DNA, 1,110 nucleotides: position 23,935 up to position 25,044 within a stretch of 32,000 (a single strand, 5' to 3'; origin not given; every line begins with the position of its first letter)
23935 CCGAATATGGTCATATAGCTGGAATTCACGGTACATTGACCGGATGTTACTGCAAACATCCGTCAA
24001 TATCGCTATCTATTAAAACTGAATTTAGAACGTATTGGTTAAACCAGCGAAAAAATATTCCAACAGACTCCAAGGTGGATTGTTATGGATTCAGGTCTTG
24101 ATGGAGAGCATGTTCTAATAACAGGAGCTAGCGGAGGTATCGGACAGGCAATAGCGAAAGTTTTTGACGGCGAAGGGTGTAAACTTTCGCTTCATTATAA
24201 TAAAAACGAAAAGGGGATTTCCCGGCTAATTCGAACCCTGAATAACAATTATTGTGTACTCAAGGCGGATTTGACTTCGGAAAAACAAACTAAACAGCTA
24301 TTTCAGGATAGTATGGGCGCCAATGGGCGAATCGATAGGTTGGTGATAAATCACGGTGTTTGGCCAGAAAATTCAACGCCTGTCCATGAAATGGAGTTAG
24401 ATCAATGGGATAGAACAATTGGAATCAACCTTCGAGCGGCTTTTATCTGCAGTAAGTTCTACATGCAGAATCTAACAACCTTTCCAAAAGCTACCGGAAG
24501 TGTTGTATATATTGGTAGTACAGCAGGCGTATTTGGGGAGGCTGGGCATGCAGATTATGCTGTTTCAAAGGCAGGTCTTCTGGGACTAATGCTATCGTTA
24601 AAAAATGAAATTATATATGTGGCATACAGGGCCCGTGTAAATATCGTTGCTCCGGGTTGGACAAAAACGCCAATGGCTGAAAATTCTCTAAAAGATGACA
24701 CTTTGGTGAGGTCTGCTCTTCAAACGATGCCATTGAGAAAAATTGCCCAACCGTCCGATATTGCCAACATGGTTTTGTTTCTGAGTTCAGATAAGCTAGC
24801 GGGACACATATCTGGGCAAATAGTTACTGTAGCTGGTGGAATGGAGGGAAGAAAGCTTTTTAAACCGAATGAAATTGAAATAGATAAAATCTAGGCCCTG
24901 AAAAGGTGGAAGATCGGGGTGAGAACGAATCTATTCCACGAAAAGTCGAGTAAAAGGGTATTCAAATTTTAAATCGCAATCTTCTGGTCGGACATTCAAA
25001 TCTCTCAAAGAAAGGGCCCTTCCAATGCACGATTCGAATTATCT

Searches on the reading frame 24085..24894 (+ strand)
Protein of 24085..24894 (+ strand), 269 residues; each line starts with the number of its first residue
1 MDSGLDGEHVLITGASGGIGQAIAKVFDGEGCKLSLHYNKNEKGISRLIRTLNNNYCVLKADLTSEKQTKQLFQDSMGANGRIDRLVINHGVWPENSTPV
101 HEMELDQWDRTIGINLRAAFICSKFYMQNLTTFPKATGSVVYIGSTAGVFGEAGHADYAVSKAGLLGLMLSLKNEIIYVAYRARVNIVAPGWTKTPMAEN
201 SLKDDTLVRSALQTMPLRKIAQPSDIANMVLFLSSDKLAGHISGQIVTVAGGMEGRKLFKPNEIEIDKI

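Call 6: search_protein_families(library=pfam, proteins=[window:24085-24894:+], max_evalue=0.1)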
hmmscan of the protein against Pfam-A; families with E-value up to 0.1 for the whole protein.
window:24085-24894:+ (269 aa): 7 families
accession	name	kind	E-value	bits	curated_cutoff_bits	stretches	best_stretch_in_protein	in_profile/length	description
PF13561.12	adh_short_C2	-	1.9e-46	159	27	1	14-253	1-235/236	Enoyl-(Acyl carrier protein) reductase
PF00106.31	adh_short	-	8.9e-41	140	26.6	1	9-204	2-193/195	short chain dehydrogenase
PF08659.16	KR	-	1.8e-08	34.9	22.6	1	10-163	3-154/180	KR domain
PF23441.1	SDR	-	3.2e-06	27.2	27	1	52-237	63-242/258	SDR-like rossmann domain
PF01370.27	Epimerase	-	7e-05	22.8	20.9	1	10-76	1-63/240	NAD dependent epimerase/dehydratase family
PF01113.26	DapB_N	-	0.053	14.1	25.6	0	9-46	2-45/124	Dihydrodipicolinate reductase, N-terminus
PF05368.20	NmrA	-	0.074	13.1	27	0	9-76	4-70/298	NmrA-like family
